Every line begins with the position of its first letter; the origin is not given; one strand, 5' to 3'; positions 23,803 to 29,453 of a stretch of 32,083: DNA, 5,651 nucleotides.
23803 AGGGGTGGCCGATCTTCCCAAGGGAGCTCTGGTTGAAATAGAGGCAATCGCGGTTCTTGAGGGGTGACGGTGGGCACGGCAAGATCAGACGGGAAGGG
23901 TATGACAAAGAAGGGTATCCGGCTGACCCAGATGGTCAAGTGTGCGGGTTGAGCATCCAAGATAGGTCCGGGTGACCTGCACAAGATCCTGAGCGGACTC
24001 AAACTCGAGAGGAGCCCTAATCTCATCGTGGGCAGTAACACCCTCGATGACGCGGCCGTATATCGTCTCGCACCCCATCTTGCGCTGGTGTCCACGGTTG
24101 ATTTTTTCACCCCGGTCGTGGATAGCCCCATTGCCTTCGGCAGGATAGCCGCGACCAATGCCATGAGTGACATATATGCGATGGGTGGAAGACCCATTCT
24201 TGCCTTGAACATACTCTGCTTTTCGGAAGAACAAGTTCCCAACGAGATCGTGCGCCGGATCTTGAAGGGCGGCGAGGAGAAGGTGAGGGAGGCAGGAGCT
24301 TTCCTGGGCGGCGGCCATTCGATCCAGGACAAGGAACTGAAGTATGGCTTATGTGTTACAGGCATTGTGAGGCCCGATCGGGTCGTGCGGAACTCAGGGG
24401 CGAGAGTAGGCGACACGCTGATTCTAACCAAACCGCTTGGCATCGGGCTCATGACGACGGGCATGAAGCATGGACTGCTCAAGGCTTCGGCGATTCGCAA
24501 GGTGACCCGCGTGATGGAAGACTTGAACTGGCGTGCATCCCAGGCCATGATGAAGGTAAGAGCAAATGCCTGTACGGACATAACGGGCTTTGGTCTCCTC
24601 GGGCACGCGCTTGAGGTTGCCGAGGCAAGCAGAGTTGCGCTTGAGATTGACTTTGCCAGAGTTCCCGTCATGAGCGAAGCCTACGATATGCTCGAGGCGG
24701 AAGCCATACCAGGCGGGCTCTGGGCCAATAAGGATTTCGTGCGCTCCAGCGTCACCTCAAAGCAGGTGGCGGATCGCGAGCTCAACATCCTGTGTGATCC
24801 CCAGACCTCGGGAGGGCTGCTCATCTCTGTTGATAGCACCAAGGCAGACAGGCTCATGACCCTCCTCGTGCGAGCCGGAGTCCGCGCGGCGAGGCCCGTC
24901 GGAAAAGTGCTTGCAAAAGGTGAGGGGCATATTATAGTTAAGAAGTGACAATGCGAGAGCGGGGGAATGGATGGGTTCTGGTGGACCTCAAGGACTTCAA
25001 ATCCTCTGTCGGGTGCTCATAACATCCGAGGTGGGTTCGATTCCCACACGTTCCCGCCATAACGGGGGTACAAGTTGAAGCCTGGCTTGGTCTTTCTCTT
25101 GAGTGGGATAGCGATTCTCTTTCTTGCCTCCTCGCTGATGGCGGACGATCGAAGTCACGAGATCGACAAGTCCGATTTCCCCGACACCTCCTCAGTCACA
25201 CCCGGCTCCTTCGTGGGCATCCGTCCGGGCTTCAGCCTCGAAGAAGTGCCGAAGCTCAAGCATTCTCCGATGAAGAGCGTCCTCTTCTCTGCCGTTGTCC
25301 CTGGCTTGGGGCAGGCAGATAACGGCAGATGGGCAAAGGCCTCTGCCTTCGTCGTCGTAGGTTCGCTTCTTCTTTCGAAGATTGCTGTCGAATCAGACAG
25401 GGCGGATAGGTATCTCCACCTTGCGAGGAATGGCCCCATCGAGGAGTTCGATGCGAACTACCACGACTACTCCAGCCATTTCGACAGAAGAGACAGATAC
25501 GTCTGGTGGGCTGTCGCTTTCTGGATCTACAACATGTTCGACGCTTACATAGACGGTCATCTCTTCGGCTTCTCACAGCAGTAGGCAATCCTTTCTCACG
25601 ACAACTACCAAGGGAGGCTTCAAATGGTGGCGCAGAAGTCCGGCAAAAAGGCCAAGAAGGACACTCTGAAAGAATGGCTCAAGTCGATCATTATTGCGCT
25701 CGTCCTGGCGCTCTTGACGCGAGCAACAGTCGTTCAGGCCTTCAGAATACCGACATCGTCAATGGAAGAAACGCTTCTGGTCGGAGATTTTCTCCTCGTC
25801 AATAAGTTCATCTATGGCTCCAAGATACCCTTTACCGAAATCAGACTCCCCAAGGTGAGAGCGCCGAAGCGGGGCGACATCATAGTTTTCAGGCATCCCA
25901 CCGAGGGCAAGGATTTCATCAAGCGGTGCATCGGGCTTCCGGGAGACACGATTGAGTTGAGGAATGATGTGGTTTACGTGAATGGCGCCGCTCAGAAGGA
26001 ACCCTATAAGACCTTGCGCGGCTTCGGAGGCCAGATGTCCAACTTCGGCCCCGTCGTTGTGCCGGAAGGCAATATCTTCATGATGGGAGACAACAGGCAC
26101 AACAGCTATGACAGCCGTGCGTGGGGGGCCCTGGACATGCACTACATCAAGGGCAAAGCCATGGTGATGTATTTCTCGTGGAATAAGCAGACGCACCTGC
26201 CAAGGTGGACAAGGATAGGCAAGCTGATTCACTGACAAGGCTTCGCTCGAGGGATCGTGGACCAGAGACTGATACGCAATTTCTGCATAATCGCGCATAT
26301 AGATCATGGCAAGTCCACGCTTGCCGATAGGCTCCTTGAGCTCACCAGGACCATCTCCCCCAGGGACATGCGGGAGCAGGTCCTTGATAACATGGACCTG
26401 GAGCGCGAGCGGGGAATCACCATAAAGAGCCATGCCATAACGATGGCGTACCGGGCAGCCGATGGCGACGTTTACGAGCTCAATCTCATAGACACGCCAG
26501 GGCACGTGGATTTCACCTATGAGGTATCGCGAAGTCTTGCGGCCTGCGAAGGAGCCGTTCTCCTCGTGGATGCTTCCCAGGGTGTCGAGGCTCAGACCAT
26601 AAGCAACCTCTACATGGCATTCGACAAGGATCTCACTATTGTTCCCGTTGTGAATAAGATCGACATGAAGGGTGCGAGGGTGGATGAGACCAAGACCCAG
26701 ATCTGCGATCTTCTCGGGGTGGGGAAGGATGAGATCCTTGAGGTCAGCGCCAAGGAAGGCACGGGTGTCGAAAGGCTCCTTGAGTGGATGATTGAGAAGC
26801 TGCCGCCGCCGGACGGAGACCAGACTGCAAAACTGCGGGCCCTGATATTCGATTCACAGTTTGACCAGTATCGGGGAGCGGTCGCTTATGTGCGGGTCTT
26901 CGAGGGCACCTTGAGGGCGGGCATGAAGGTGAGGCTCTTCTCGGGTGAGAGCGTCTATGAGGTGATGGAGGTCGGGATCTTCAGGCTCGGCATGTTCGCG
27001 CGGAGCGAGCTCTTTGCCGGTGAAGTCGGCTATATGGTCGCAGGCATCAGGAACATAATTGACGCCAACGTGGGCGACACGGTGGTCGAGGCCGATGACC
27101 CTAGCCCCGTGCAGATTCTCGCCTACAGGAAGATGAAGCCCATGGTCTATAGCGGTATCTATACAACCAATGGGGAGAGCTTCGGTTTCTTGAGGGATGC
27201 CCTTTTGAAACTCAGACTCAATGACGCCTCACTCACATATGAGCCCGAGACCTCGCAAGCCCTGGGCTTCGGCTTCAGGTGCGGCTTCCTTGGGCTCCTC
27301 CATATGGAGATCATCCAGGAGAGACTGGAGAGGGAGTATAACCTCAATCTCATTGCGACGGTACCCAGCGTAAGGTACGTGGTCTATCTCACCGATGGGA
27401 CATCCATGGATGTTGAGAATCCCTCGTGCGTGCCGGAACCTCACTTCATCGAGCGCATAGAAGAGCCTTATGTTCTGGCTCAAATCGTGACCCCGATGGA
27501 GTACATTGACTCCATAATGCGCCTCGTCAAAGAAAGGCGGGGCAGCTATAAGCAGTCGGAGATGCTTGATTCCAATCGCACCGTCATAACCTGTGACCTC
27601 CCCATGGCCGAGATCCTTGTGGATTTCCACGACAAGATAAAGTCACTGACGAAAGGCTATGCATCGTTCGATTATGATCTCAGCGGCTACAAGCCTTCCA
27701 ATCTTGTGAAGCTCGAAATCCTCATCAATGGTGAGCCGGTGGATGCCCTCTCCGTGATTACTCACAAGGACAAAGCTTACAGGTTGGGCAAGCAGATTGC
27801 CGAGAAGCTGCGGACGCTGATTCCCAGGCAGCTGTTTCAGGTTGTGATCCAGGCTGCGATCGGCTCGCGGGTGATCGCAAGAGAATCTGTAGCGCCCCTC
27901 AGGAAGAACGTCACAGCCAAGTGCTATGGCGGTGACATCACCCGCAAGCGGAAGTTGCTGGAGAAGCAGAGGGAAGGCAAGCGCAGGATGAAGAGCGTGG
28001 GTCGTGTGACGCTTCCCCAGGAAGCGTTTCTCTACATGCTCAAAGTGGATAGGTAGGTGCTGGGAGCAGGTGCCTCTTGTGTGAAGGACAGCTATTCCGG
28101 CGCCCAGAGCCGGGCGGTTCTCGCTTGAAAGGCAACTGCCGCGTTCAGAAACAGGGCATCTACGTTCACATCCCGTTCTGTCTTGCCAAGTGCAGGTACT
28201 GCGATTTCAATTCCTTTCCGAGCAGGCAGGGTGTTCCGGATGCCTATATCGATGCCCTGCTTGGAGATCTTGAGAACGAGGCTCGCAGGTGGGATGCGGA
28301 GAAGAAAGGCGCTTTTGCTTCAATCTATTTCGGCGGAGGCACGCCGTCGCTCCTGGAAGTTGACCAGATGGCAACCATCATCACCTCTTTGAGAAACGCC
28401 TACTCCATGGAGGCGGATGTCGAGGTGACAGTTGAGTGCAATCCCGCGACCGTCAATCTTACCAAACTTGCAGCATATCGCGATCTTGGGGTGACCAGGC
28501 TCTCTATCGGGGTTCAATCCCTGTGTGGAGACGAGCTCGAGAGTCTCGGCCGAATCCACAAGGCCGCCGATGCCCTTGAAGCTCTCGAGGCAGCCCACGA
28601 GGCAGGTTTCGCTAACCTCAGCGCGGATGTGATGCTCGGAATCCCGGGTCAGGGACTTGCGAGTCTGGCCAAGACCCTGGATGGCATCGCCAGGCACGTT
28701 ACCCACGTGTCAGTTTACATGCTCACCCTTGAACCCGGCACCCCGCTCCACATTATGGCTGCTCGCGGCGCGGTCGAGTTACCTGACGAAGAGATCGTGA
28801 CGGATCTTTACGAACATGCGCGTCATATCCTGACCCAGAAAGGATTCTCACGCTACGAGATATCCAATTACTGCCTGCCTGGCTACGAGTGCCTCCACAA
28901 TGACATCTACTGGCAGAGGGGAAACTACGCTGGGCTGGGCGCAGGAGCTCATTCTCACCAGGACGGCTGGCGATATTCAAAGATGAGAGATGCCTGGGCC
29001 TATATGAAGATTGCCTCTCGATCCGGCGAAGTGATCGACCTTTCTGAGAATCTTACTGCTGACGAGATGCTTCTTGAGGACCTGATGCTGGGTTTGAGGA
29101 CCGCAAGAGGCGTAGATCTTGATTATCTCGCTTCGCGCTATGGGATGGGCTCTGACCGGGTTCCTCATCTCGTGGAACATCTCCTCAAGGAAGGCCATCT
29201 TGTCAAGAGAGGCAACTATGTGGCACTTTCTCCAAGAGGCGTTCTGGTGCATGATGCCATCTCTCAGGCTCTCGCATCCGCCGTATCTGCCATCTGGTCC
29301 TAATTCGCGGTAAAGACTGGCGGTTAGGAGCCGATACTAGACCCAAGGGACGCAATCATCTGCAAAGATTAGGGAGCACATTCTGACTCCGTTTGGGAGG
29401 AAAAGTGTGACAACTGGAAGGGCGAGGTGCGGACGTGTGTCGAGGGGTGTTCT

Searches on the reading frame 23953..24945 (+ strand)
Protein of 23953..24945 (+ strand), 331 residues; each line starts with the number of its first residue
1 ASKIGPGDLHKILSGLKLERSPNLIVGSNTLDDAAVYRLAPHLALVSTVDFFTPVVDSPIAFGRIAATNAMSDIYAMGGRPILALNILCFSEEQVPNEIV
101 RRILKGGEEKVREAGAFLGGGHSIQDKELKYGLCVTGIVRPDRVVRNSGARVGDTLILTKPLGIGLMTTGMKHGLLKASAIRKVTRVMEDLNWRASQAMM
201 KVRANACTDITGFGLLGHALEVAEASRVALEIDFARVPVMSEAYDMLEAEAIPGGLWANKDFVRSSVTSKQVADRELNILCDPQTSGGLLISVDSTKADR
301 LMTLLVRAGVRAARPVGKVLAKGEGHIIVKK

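Call 15: find_related_loci(query=window:23953-24945:+, collection=genome_contigs, flank=6000)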
Query window:23953-24945:+ (331 aa) in genome_contigs; peptide patterns used: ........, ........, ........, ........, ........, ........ (x = any residue, [..] = any of these).
600 stretches matched a pattern (row limit reached: there are more); 595 encode a relative of the query (tblastn E <= 1e-3); the best 80 are kept; 80 distinct loci.
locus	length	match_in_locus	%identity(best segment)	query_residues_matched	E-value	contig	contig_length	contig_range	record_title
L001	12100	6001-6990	66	1-330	2e-145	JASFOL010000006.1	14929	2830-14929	MAG: bacterium isolate D0819M02metaG_Bin_8_2 D0819M02metaG_FD_scaffold_952_c1, whole genome shotgun sequence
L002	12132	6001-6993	51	1-330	5e-102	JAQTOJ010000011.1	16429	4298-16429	MAG: Dehalococcoidales bacterium isolate STA_85 NODE_6747_length_16429_cov_2.326770_Sandtown_A, whole genome shotgun seq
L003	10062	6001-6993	48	1-330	3e-101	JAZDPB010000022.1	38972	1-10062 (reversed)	MAG: Chloroflexota bacterium isolate MEGAHIT-group-0.814 k141_17079161, whole genome shotgun sequence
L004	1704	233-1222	49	1-329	7e-106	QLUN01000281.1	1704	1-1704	MAG: Chloroflexota bacterium isolate BS517 DDT25_281, whole genome shotgun sequence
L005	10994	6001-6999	49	1-330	6e-99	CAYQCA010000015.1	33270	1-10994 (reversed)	MAG TPA_asm: uncultured Clostridium sp. isolate binchicken_co158_149 genome assembly, contig: NODE_1143_length_33270_cov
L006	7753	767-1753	52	1-329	9e-99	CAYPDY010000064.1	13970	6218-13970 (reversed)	MAG TPA_asm: uncultured Dehalococcoidia bacterium isolate SRP192927_co7_33 genome assembly, contig: NODE_8485_length_139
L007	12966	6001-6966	50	1-320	1e-98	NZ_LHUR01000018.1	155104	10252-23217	Clostridium homopropionicum DSM 5847 CLHOM_contig000027, whole genome shotgun sequence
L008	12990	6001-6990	48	1-329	1e-98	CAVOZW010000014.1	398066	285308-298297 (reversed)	MAG: uncultured delta proteobacterium isolate MFD09964.bin.1.31 genome assembly, contig: contig_3393, whole genome shotg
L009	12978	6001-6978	48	1-323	3e-98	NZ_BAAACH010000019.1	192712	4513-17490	Clostridium sartagoforme strain JCM 1413 sequence19, whole genome shotgun sequence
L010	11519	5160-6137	48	1-322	5e-97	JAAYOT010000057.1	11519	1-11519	MAG: Clostridiales bacterium isolate AS21ysBPME_8 28863_AS21, whole genome shotgun sequence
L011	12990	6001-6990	49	1-329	7e-97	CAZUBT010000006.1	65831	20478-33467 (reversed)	MAG TPA_asm: uncultured Desulfobacterales bacterium isolate SRP302447_co1_423 genome assembly, contig: NODE_1348_length_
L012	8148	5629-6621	50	3-331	7e-97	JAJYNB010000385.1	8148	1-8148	MAG: Bacillota bacterium isolate DBS2-4.bin25 NODE_16175_length_8148_cov_1.42601, whole genome shotgun sequence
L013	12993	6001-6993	48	1-330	7e-97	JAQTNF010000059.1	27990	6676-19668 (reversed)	MAG: Deltaproteobacteria bacterium isolate STA_58 NODE_3190_length_27990_cov_3.957578_Sandtown_A, whole genome shotgun s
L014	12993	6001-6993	50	3-331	3e-96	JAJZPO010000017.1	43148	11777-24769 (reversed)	MAG: Bacillota bacterium isolate SKS1.bin126 NODE_1468_length_43148_cov_2.377560, whole genome shotgun sequence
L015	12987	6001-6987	47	1-330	2e-96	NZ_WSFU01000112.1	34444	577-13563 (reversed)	Anaeromonas gelatinilytica strain D2Q-14 922-34444-3976989, whole genome shotgun sequence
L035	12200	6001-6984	46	1-329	4e-94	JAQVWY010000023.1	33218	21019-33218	MAG: Tissierellia bacterium isolate STF2_113 NODE_2802_length_33218_cov_6.861080_Sandtown_F2, whole genome shotgun seque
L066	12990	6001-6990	45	1-330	2e-91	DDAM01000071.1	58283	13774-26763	MAG TPA_asm: Firmicutes bacterium UBA2058 UBA2058_contig_376, whole genome shotgun sequence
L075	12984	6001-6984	44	1-329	1e-90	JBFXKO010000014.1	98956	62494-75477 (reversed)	MAG: Sedimentibacter sp. isolate CA_2019_TPIn_77 NODE_768_length_98956_cov_7.585193_TPIn, whole genome shotgun sequence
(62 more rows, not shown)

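Call 27: find_related_loci(query=window:23953-24945:+, collection=metagenome_contigs, flank=4000)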
Query window:23953-24945:+ (331 aa) in metagenome_contigs; peptide patterns used: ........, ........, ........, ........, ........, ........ (x = any residue, [..] = any of these).
600 stretches matched a pattern (row limit reached: there are more); 580 encode a relative of the query (tblastn E <= 1e-3); the best 80 are kept; 80 distinct loci.
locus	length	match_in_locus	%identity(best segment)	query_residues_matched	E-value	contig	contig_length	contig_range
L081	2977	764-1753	68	1-330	3e-160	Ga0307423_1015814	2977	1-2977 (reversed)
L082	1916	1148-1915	82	1-256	5e-147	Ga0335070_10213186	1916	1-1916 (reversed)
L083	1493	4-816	65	61-331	9e-123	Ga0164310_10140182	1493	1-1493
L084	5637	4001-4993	50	1-330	2e-103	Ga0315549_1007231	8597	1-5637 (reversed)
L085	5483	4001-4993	50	1-330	1e-102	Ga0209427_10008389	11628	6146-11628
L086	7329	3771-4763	52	1-330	6e-102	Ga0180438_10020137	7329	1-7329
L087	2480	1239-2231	49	1-330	2e-105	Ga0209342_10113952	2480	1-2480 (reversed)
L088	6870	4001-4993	48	1-330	9e-100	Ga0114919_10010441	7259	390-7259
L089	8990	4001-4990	48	1-329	2e-99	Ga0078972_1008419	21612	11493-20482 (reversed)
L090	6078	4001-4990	48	2-330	1e-99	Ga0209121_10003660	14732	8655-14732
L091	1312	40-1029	49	1-329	3e-107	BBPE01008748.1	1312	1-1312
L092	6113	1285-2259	48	1-323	5e-99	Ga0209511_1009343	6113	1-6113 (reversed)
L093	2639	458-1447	48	1-329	4e-102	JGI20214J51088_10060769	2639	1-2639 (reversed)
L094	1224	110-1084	49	1-324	2e-106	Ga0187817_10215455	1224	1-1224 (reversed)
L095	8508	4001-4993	47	1-330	3e-98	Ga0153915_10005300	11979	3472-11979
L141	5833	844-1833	45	1-330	2e-90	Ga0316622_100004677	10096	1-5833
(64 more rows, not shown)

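Call 53: search_protein_families(library=ncbifam, max_evalue=1e-10, proteins=[L035:7002-8405:+, L035:8421-10328:+, L141:26-775:+, L141:1999-2967:+, L141:2957-3634:+, L141:4425-5726:-])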
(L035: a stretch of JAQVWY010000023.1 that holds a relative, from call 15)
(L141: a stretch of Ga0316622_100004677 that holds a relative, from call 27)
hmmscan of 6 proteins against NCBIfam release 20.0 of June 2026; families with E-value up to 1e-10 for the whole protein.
L035:7002-8405:+ (467 aa): 4 families
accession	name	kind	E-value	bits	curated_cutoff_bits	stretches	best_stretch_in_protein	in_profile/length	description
TIGR00474.1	selA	equivalog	8.4e-189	628.1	267.9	1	7-462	1-454/455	L-seryl-tRNA(Sec) selenium transferase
TIGR01437.1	selA_rel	subfamily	7.3e-30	104.1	385.3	1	76-464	2-362/363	DgaE family pyridoxal phosphate-dependent ammonia lyase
NF047797.1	glminPNH3LysDgaE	equivalog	5e-23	81.6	600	1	76-367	4-283/367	D-glucosaminate-6-phosphate ammonia lyase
TIGR03576.1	pyridox_MJ0158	hypoth_equivalog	2.2e-11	43.5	304.45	1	147-345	73-253/346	TIGR03576 family pyridoxal phosphate-dependent enzyme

L035:8421-10328:+ (635 aa): 17 families
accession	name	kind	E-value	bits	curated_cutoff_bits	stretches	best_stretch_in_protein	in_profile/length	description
TIGR00475.1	selB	equivalog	4.4e-116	388.9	242.25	1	4-634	1-579/581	selenocysteine-specific translation elongation factor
NF000766.0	PRK00049.1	subfamily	5.3e-50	170.4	449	1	4-355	13-392/396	elongation factor Tu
NF009373.0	PRK12736.1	subfamily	5.3e-50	170.3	452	1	4-354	13-389/394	elongation factor Tu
NF009372.0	PRK12735.1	subfamily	9.5e-48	163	479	1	4-354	13-391/396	elongation factor Tu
TIGR00485.1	EF-Tu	equivalog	1.8e-47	161.9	522.4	1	4-354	13-389/394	elongation factor Tu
NF003077.0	PRK04000.1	equivalog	2.6e-47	161.9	315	2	57-230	88-268/412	translation initiation factor IF-2 subunit gamma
TIGR03680.1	eif2g_arch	equivalog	1.8e-46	159.2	514.5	2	57-228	84-262/407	translation initiation factor IF-2 subunit gamma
NF008969.0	PRK12317.1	subfamily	1.1e-45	156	502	1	29-342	61-384/426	elongation factor 1-alpha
TIGR00483.1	EF-1_alpha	equivalog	7.7e-37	126.8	540.1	1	28-309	60-356/427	translation elongation factor EF-1 subunit alpha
TIGR02034.1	CysN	subfamily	2.7e-31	109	336.1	1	29-305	56-339/406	sulfate adenylyltransferase, large subunit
NF003478.0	PRK05124.1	equivalog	2.9e-31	108.6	590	1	29-281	83-344/475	sulfate adenylyltransferase subunit CysN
NF004035.0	PRK05506.1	subfamily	3.9e-30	104.7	715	1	28-268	79-327/632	bifunctional sulfate adenylyltransferase subunit 1/adenylylsulfate kinase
TIGR00487.1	IF-2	equivalog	1.5e-20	73.5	424.4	1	5-213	89-294/587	translation initiation factor IF-2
TIGR00231.1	small_GTP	domain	3.2e-16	59.5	42.5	1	1-163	1-161/164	GTP-binding protein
NF009381.0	PRK12740.1-5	subfamily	1.1e-12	47.2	583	0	6-134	36-152/692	elongation factor G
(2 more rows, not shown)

L141:26-775:+ (249 aa): 4 families
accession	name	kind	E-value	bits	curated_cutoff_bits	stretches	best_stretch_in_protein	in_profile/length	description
NF001484.0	PRK00331.1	subfamily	7.2e-103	345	381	1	3-249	355-601/601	isomerizing glutamine--fructose-6-phosphate transaminase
TIGR01135.1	glmS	equivalog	6.5e-98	328.8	418.05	1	3-249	360-607/607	glutamine--fructose-6-phosphate transaminase (isomerizing)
NF046059.1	NagB_SO3506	equivalog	2.8e-28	99.2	430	1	4-244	109-325/330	glucosamine-6-phosphate deaminase NagB-II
NF041128.1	glucosaP_deam_GlmD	equivalog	7.4e-25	87.8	580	1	18-246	112-321/323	glucosamine-6-phosphate deaminase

L141:1999-2967:+ (322 aa): 1 family
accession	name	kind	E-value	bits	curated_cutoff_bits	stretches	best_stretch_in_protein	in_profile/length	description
NF006222.0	PRK08349.1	subfamily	7.8e-13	48.7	251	1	1-117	1-122/198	hypothetical protein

L141:2957-3634:+ (225 aa): 0 families

L141:4425-5726:- (433 aa): 0 families

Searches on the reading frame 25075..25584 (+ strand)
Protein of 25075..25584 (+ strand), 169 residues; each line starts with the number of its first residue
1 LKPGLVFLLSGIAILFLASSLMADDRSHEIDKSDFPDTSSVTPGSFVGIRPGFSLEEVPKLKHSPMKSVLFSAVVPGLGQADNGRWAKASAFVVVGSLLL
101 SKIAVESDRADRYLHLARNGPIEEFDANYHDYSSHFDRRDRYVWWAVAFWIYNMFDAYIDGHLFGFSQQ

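Call 10: search_protein_families(library=ncbifam, proteins=[window:25075-25584:+])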
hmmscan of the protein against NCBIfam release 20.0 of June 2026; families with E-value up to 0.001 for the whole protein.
window:25075-25584:+ (169 aa): 0 families

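Call 12: search_protein_families(library=pfam, max_evalue=0.001, proteins=[window:25075-25584:+])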
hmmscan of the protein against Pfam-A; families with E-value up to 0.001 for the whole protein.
window:25075-25584:+ (169 aa): 1 family
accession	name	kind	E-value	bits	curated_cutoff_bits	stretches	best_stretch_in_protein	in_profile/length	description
PF18935.5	DUF5683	-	3.6e-11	43.7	26.7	1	62-167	2-119/151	Family of unknown function (DUF5683)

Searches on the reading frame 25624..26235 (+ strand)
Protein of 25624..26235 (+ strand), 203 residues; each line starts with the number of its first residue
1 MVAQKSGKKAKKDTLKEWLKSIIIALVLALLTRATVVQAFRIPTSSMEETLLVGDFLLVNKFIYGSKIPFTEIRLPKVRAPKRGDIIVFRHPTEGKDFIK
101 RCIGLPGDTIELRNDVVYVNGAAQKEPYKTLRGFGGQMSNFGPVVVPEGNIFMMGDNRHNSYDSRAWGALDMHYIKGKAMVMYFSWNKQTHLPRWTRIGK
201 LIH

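Call 10: search_protein_families(library=ncbifam, proteins=[window:25624-26235:+])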
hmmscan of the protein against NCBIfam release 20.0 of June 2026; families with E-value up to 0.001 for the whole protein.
window:25624-26235:+ (203 aa): 6 families
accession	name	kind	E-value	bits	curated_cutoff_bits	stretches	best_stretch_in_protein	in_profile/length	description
TIGR02227.1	sigpep_I_bact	equivalog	5.4e-48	162.9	47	1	18-186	1-161/162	signal peptidase I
NF008114.0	PRK10861.1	equivalog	1.6e-41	142.7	277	2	5-112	50-158/324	signal peptidase I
TIGR02771.1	TraF_Ti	equivalog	4.6e-14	52.3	100.25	1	21-178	7-164/171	conjugative transfer signal peptidase TraF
TIGR02754.1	sod_Ni_protease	equivalog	2.9e-07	30.9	63.25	0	148-180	57-89/90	nickel-type superoxide dismutase maturation protease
NF010412.0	PRK13838.1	subfamily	2.4e-05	23.9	186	1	97-177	88-167/177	conjugal transfer pilin processing protease TraF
NF010459.0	PRK13884.1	subfamily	0.00023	20.7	156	1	80-177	70-170/178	conjugal transfer peptidase TraF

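Call 28: find_encoding_contigs(protein=window:25624-26235:+, flank=3000, max_places=4)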
Protein window:25624-26235:+ (203 aa): 1 contig read that carries it; 1 place shown.
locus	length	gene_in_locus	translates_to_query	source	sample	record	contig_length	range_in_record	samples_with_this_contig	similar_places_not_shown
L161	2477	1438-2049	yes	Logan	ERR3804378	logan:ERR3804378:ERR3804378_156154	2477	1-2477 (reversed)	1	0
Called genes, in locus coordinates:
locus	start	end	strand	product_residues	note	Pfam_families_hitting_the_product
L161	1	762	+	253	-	?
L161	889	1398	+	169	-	PF18935:DUF5683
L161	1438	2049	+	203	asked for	PF10502:Peptidase_S26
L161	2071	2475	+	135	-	?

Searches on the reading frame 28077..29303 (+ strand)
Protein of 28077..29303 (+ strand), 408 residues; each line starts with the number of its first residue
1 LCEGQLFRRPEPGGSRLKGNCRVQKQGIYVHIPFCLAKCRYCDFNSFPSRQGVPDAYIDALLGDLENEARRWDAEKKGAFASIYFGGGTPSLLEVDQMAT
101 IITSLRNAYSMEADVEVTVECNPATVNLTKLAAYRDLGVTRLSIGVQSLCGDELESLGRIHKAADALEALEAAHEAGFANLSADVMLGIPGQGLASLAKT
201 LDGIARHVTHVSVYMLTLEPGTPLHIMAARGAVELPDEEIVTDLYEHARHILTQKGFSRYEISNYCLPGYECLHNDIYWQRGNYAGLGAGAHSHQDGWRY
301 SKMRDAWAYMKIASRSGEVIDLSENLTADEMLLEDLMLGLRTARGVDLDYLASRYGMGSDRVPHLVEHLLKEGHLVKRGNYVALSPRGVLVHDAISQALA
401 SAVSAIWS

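Call 10: search_protein_families(library=ncbifam, proteins=[window:28077-29303:+])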
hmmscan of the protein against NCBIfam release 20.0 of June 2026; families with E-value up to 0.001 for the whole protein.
window:28077-29303:+ (408 aa): 23 families
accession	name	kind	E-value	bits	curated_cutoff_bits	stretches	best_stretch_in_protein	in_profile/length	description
TIGR00539.1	hemN_rel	equivalog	6.6e-87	291.9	205.4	1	28-381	3-350/361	radical SAM family heme chaperone HemW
NF005133.0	PRK06582.1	equivalog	3.7e-71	240.2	597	1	24-397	10-386/390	coproporphyrinogen III oxidase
NF006067.1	PRK08208.1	equivalog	1.2e-55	189.2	380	1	22-402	32-417/427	STM4012 family radical SAM protein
TIGR04107.1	rSAM_HutW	equivalog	4.4e-53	180.6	400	1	22-401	36-416/419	heme anaerobic degradation radical SAM methyltransferase ChuW/HutW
NF004567.0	PRK05904.1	equivalog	1.2e-44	152.9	355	1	26-350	7-312/353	coproporphyrinogen III oxidase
TIGR03994.1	rSAM_HemZ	equivalog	2.5e-43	148.7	321.4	1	24-260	83-318/401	coproporphyrinogen dehydrogenase HemZ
NF006060.0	PRK08207.1-3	equivalog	3.6e-35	121.7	653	1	24-255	148-384/477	coproporphyrinogen III oxidase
TIGR00538.1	hemN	equivalog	8.4e-32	110.6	324.95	1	24-206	48-229/454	oxygen-independent coproporphyrinogen III oxidase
NF006061.0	PRK08207.1-4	equivalog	2.2e-30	105.9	702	1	27-260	175-410/501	coproporphyrinogen III oxidase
NF006385.0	PRK08629.1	equivalog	1.3e-27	96.7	355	1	24-357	51-370/439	coproporphyrinogen III oxidase family protein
NF006064.0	PRK08207.2-2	equivalog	2.2e-27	96.2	504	1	24-224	143-346/465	coproporphyrinogen III oxidase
NF006065.0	PRK08207.2-4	equivalog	3.4e-27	95.6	922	1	27-261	170-409/484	coproporphyrinogen III oxidase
NF006059.0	PRK08207.1-1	equivalog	4.4e-27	95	1012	1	26-209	172-358/496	coproporphyrinogen III oxidase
NF006066.0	PRK08207.2-5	equivalog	3.3e-26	92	1117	1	23-293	188-470/518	coproporphyrinogen III oxidase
NF006063.0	PRK08207.2-1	equivalog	5.8e-25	87.9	1074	1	25-293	192-476/518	coproporphyrinogen III oxidase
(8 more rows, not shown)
